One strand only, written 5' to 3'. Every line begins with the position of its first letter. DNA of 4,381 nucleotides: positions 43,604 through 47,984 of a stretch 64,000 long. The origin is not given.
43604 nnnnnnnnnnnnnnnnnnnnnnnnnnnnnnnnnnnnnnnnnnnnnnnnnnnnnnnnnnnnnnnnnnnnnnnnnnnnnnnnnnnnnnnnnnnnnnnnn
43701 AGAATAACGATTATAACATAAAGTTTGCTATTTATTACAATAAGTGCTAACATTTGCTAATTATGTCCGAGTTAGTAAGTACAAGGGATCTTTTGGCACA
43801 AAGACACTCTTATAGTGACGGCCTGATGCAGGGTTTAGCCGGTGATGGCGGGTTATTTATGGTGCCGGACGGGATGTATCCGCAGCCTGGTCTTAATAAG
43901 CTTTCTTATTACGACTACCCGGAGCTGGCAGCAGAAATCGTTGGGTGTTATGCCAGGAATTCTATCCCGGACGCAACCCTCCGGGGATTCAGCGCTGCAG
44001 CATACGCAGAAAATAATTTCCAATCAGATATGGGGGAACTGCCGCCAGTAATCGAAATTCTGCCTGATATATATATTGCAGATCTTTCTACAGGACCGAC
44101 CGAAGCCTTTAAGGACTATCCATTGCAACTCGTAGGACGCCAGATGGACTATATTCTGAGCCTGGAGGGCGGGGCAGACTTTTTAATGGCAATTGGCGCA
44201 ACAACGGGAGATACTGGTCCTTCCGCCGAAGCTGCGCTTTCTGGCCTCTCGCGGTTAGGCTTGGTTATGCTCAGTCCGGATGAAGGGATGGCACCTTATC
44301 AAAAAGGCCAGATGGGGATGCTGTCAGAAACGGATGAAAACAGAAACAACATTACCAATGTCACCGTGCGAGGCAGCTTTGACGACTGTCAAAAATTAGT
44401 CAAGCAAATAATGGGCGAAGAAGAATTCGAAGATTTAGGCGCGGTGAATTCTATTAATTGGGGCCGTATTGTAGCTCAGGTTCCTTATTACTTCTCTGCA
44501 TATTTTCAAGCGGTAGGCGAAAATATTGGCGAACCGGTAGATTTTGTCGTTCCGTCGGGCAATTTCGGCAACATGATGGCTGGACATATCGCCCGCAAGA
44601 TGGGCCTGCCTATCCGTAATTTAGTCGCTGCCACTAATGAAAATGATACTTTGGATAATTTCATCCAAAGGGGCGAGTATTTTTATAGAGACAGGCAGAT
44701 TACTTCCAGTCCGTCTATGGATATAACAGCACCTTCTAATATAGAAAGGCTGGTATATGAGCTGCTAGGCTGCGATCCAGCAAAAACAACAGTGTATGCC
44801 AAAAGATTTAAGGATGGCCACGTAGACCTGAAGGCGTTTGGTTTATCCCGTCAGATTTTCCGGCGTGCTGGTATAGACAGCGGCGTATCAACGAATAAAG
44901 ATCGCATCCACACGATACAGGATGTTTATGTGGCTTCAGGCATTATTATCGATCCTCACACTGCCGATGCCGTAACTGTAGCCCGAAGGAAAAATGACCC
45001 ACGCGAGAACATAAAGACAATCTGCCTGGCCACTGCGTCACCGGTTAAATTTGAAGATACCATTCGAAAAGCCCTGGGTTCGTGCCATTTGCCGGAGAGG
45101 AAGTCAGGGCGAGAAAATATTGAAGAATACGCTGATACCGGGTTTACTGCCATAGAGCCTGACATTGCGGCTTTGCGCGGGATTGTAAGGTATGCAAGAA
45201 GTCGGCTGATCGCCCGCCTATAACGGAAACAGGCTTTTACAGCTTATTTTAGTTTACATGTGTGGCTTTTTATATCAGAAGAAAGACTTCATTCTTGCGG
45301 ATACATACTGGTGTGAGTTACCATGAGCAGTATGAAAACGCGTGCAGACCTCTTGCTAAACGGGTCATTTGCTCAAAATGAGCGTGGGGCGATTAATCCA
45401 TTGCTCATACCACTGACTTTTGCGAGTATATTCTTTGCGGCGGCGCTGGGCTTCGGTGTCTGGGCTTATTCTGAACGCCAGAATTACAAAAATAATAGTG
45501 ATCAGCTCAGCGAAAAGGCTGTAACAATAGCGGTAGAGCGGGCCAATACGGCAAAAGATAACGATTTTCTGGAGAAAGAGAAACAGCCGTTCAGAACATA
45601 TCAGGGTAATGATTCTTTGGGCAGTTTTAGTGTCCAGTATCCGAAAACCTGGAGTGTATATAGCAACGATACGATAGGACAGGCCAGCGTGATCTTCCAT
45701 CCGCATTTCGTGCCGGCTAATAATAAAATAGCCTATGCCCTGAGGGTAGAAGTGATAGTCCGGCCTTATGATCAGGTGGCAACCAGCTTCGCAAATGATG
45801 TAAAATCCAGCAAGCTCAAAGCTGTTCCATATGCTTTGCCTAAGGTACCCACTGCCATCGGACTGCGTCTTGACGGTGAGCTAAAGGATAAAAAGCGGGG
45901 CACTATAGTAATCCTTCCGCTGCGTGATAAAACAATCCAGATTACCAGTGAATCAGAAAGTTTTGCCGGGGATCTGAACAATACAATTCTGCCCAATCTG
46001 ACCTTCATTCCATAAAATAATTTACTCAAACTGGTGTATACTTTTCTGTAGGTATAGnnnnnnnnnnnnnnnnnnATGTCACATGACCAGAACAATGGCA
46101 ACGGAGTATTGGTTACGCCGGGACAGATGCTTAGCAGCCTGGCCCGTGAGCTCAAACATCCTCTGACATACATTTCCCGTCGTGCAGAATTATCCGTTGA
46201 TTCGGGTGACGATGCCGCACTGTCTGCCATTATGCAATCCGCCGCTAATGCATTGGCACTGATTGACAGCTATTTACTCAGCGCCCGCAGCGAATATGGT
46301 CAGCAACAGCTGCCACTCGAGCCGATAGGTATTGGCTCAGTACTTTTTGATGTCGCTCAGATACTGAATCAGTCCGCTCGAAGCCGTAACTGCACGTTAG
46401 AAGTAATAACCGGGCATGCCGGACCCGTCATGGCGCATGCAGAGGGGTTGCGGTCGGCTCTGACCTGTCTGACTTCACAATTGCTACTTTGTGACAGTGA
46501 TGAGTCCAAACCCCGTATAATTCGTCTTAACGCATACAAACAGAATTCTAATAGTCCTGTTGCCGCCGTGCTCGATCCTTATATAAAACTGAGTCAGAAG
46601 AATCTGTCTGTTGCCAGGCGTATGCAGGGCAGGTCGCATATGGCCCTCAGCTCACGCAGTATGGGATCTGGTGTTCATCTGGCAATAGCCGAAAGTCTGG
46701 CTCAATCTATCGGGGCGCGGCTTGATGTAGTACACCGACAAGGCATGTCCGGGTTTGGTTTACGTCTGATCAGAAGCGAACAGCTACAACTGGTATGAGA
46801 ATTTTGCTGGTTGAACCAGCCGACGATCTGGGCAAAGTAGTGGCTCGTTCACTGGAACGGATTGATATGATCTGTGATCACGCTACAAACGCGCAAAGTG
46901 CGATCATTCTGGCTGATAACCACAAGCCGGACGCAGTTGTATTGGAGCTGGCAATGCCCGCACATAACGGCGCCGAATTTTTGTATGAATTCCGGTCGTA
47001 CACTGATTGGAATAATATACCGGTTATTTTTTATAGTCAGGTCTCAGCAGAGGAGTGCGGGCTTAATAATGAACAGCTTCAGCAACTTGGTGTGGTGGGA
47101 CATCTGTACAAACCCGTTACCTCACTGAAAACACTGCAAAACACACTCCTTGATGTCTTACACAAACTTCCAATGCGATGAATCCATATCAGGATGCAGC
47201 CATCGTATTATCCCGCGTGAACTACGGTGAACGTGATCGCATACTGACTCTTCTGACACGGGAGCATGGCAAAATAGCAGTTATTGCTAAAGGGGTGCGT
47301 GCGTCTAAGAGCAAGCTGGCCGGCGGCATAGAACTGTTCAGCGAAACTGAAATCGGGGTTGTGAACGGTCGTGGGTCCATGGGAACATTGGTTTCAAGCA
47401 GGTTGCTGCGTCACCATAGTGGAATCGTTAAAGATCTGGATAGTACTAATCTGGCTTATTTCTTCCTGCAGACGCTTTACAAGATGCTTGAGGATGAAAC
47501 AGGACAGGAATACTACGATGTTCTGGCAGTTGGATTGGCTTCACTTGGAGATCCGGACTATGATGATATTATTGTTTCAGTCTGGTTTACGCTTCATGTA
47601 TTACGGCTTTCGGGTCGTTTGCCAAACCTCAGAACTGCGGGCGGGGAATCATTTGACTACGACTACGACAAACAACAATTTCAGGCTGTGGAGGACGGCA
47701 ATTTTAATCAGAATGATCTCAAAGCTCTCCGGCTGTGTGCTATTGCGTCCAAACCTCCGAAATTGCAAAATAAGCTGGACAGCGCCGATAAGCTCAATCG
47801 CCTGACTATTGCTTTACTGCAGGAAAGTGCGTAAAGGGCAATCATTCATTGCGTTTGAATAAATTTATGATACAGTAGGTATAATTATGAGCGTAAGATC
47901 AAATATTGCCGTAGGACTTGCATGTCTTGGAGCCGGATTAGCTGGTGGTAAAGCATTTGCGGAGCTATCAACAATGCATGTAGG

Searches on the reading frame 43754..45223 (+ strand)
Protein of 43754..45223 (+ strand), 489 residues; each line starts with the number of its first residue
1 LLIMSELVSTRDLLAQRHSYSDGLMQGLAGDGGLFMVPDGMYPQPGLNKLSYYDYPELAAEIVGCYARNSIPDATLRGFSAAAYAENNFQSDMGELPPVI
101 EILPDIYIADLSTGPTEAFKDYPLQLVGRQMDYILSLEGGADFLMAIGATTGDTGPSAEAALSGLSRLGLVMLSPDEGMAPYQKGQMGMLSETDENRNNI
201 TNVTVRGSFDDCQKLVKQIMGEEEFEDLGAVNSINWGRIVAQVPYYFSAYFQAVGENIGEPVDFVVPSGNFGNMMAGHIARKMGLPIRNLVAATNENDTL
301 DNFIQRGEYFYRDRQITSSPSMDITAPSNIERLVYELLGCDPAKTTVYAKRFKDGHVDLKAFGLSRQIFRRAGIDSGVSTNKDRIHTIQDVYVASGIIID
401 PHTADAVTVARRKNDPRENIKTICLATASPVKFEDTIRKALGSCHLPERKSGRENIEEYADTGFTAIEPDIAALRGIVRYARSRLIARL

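Call 3: search_protein_families(library=pfam, proteins=[window:43754-45223:+], max_evalue=0.1)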
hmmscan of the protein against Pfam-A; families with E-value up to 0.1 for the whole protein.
window:43754-45223:+ (489 aa): 3 families
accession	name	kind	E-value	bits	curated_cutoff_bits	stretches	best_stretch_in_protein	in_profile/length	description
PF14821.11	Thr_synth_N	-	4.8e-11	43.1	25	1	8-84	3-79/79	Threonine synthase N terminus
PF00291.31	PALP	-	7.7e-10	39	35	1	105-335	23-231/295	Pyridoxal-phosphate dependent enzyme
PF24857.1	THR4_C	-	3.3e-07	30.8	27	1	403-443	1-43/85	Threonine synthase, C-terminal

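Call 4: search_protein_families(library=ncbifam, proteins=[window:43754-45223:+], max_evalue=0.1)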
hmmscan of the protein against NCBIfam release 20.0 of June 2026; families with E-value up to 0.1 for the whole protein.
window:43754-45223:+ (489 aa): 1 family
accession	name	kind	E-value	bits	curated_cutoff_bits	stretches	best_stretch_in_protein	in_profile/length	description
TIGR00260.1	thrC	equivalog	3.3e-63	213.9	167.1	1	98-440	33-330/340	threonine synthase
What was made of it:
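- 43754..45223 (+): Threonine synthase (long form), third member of the conserved cluster. TIGR00260 thrC 213.9 bits against a cut-off of 167 (call 4).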

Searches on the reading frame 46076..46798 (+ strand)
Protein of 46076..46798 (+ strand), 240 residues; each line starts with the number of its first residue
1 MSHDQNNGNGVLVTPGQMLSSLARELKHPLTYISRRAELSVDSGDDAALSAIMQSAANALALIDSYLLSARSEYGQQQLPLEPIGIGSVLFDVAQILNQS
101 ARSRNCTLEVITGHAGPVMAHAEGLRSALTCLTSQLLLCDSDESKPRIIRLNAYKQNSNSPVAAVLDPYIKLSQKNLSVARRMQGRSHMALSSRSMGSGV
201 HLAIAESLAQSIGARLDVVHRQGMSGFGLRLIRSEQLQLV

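Call 18: search_protein_families(library=pfam, proteins=[window:46076-46798:+], max_evalue=0.01)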
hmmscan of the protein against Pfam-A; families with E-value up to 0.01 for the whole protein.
window:46076-46798:+ (240 aa): 1 family
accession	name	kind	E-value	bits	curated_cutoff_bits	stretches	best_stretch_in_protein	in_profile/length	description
PF00512.31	HisKA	-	0.00014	22.3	26.9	1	16-75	3-66/66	His Kinase A (phospho-acceptor) domain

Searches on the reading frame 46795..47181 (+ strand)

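Call 18: search_protein_families(library=pfam, proteins=[window:46795-47181:+], max_evalue=0.01)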
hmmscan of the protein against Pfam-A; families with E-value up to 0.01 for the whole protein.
window:46795-47181:+ (128 aa): 1 family
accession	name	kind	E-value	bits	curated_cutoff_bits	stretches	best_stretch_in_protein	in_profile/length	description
PF00072.30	Response_reg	-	1.1e-12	48.5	30.2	1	3-110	1-103/111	Response regulator receiver domain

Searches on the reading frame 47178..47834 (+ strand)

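Call 18: search_protein_families(library=pfam, proteins=[window:47178-47834:+], max_evalue=0.01)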
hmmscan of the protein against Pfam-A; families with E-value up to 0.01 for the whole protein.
window:47178-47834:+ (218 aa): 1 family
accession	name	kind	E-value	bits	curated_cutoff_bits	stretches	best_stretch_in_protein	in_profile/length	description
PF11967.14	RecO_N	-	1.6e-20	73.4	27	1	1-77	1-77/80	Recombination protein O N terminal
